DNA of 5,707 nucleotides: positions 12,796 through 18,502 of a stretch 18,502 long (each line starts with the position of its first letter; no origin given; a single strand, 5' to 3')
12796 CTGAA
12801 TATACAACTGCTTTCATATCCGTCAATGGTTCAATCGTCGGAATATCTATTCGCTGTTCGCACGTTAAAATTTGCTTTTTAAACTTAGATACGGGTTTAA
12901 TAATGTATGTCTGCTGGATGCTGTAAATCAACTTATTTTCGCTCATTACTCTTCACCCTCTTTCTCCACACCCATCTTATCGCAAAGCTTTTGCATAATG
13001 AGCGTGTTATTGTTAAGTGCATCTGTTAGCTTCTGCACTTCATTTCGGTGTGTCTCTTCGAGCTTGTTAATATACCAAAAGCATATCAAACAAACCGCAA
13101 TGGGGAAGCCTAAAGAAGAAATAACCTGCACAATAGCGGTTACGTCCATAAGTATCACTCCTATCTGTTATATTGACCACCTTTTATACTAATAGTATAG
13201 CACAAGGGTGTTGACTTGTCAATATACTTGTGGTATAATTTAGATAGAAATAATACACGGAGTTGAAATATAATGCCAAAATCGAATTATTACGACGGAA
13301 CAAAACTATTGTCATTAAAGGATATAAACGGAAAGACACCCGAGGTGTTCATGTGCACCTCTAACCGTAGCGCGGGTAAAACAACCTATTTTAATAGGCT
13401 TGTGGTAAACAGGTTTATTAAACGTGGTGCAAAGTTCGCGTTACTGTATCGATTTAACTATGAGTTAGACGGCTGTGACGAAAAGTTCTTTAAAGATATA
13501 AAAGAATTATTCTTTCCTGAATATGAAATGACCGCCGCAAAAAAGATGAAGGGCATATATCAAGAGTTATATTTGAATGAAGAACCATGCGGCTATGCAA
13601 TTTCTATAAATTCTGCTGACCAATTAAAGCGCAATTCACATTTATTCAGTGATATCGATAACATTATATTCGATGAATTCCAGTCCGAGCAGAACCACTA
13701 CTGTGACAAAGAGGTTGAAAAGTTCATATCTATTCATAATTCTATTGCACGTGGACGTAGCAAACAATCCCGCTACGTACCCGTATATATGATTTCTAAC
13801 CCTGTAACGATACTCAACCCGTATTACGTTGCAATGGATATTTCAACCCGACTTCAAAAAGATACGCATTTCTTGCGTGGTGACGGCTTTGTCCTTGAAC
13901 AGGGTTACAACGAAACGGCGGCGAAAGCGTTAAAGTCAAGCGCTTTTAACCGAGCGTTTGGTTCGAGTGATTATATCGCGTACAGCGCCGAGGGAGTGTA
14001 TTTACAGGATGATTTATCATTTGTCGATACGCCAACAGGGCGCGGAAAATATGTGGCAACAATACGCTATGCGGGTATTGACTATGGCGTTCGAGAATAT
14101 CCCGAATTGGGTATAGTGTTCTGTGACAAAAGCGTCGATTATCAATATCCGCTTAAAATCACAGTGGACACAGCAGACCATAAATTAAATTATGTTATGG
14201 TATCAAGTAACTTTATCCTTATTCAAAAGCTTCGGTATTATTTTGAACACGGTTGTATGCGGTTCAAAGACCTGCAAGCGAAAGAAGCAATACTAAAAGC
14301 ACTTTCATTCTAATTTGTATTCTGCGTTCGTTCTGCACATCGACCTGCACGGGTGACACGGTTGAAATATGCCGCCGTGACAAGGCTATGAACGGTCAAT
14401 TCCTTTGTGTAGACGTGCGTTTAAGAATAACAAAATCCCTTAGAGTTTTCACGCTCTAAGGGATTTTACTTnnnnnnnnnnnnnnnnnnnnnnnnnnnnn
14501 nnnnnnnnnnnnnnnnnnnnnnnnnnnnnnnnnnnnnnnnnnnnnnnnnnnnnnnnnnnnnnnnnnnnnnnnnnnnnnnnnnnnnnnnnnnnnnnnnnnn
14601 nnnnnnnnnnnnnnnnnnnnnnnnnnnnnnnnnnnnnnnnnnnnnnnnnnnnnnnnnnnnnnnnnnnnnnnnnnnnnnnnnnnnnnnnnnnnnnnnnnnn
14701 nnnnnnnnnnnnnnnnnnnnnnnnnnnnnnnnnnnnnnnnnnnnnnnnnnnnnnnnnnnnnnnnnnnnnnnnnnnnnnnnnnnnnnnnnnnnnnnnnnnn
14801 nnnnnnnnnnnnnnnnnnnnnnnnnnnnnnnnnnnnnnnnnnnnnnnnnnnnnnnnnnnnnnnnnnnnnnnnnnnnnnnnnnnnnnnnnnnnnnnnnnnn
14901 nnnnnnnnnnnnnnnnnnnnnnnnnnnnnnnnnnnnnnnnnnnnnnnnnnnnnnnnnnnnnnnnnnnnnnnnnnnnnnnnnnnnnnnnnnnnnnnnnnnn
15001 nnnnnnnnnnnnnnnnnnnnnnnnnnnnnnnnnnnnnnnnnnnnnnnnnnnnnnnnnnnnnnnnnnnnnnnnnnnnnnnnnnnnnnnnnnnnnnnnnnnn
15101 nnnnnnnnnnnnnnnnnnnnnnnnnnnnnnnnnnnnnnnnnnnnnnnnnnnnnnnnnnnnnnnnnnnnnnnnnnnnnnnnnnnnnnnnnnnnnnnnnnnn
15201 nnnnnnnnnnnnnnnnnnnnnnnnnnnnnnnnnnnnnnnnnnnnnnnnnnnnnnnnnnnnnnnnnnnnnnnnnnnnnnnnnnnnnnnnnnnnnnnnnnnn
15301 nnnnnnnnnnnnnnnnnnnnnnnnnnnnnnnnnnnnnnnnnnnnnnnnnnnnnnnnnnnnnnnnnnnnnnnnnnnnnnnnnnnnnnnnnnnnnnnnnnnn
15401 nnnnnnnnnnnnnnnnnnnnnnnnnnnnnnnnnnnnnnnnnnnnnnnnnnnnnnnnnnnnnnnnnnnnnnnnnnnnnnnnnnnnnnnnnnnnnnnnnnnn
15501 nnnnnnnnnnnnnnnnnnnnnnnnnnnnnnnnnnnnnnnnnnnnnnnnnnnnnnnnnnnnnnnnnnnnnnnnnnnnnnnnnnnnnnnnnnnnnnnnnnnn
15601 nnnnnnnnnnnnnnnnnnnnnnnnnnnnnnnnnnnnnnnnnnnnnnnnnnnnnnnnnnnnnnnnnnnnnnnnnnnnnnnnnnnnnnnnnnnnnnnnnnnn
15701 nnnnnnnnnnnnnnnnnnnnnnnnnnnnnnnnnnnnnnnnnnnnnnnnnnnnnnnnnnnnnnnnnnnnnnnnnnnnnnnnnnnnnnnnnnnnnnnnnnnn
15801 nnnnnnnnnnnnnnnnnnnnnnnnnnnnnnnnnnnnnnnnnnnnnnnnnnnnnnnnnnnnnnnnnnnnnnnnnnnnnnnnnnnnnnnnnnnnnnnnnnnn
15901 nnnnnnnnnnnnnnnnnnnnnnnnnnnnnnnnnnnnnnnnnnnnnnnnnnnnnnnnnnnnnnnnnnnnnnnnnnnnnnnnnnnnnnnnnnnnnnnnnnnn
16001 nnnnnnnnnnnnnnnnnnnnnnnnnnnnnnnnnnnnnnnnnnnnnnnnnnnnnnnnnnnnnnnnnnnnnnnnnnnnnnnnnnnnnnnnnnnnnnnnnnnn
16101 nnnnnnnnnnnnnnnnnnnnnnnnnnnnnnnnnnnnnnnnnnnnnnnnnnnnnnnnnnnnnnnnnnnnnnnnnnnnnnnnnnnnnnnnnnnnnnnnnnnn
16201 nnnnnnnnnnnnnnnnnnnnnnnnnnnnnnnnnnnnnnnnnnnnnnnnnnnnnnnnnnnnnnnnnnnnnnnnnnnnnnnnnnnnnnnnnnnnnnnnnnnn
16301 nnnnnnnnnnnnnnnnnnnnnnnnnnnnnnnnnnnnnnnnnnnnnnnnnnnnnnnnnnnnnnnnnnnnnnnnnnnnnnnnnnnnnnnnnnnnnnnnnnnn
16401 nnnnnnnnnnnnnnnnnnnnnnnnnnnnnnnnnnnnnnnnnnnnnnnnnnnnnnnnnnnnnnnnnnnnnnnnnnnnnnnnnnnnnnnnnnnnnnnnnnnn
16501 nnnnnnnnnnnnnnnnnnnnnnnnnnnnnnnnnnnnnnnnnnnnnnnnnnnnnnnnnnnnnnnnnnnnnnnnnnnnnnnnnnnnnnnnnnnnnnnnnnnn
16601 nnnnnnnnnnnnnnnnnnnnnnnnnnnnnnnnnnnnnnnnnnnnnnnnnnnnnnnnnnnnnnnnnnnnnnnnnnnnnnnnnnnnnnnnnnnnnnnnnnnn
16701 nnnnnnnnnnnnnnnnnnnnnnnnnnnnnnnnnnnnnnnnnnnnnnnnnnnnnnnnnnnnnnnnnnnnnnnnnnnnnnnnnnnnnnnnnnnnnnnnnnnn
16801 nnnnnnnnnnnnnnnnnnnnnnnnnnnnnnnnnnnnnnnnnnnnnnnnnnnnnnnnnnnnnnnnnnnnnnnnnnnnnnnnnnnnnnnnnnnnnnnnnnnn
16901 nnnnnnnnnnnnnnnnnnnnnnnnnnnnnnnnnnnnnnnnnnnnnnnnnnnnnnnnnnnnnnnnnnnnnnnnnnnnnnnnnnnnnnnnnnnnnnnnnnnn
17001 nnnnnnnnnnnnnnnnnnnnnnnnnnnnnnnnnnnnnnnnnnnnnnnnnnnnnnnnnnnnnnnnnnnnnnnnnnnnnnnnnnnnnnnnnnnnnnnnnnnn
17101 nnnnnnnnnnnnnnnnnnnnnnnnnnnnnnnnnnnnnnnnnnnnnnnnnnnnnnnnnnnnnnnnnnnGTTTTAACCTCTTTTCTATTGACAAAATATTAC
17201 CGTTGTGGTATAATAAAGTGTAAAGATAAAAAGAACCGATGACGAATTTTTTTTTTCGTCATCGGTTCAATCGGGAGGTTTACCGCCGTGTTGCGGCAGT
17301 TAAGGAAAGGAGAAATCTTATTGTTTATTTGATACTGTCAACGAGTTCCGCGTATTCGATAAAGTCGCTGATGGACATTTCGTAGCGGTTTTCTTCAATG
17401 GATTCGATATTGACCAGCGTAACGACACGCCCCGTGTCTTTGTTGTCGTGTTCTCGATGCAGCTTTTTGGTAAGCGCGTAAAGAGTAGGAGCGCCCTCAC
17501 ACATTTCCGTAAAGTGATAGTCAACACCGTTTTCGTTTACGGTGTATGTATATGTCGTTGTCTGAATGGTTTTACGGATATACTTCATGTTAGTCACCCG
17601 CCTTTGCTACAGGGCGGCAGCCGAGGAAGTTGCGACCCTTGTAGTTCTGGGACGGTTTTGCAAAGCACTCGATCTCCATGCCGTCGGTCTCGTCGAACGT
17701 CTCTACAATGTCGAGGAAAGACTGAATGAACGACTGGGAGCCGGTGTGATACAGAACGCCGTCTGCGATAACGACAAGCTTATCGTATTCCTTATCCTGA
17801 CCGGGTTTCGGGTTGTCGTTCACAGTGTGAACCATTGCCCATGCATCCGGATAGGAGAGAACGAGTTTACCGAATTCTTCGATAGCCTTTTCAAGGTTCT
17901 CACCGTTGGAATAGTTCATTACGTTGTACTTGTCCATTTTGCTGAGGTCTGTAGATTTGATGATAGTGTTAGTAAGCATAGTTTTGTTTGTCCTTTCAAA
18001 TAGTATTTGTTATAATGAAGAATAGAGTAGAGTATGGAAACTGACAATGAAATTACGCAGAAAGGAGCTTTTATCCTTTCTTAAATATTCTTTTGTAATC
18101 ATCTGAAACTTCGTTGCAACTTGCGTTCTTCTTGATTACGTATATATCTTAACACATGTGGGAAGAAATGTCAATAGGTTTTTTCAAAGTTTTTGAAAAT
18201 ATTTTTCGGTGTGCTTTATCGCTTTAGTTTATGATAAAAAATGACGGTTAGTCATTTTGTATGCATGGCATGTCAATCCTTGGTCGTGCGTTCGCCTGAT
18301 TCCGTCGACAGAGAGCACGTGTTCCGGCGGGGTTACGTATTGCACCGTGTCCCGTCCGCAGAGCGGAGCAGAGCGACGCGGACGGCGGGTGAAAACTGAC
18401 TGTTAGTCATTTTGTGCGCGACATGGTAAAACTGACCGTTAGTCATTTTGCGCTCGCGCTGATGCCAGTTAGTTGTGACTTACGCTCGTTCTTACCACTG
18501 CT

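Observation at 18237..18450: Three palindromic 23-bp repeats occur only at the right end, next to the ITR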

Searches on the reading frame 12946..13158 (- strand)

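Call 11: search_protein_families(library=phrogs, proteins=[window:12946-13158:-], max_evalue=0.01)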
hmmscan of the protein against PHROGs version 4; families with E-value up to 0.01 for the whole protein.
window:12946-13158:- (70 aa): 2 families
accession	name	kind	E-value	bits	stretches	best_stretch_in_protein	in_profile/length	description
phrog_4898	-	lysis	2.7e-09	38.2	1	7-63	2-52/62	holin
phrog_9829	-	unknown function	6.9e-06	27.4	1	9-61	3-55/95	-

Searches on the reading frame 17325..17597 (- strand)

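Call 11: search_protein_families(library=phrogs, proteins=[window:17325-17597:-], max_evalue=0.01)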
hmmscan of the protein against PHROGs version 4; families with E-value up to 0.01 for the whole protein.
window:17325-17597:- (90 aa): 1 family
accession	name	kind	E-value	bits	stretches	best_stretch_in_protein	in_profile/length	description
phrog_6370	-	DNA, RNA and nucleotide metabolism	5.1e-05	24.4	1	5-87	3-85/101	dsDNA binding protein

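Call 29: search_protein_families(library=pfam, proteins=[window:17325-17597:-], max_evalue=0.1)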
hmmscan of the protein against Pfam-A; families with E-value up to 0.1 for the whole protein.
window:17325-17597:- (90 aa): 0 families

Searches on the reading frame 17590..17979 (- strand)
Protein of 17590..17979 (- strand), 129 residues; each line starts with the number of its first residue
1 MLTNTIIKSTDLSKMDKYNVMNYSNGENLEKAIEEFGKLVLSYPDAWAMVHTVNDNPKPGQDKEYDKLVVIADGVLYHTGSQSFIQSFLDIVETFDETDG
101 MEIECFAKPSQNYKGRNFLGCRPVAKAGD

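Call 11: search_protein_families(library=phrogs, proteins=[window:17590-17979:-], max_evalue=0.01)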
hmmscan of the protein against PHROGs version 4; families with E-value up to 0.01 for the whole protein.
window:17590-17979:- (129 aa): 1 family
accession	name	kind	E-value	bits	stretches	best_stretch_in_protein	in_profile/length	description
phrog_6243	-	DNA, RNA and nucleotide metabolism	0.0053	17.5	1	5-99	48-137/166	single strand DNA binding protein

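Call 29: search_protein_families(library=pfam, proteins=[window:17590-17979:-], max_evalue=0.1)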
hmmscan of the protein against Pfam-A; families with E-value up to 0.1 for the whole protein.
window:17590-17979:- (129 aa): 1 family
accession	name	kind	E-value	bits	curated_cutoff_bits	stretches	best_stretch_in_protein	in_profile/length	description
PF17427.7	Phi29_Phage_SSB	-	0.005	17.5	25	1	57-119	55-118/123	Phage Single-stranded DNA-binding protein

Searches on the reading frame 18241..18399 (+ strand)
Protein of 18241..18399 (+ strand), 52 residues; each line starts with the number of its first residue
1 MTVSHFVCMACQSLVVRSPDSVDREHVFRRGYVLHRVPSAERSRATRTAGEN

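Call 11: search_protein_families(library=phrogs, proteins=[window:18241-18399:+], max_evalue=0.01)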
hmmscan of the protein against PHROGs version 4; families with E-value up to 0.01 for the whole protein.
window:18241-18399:+ (52 aa): 0 families
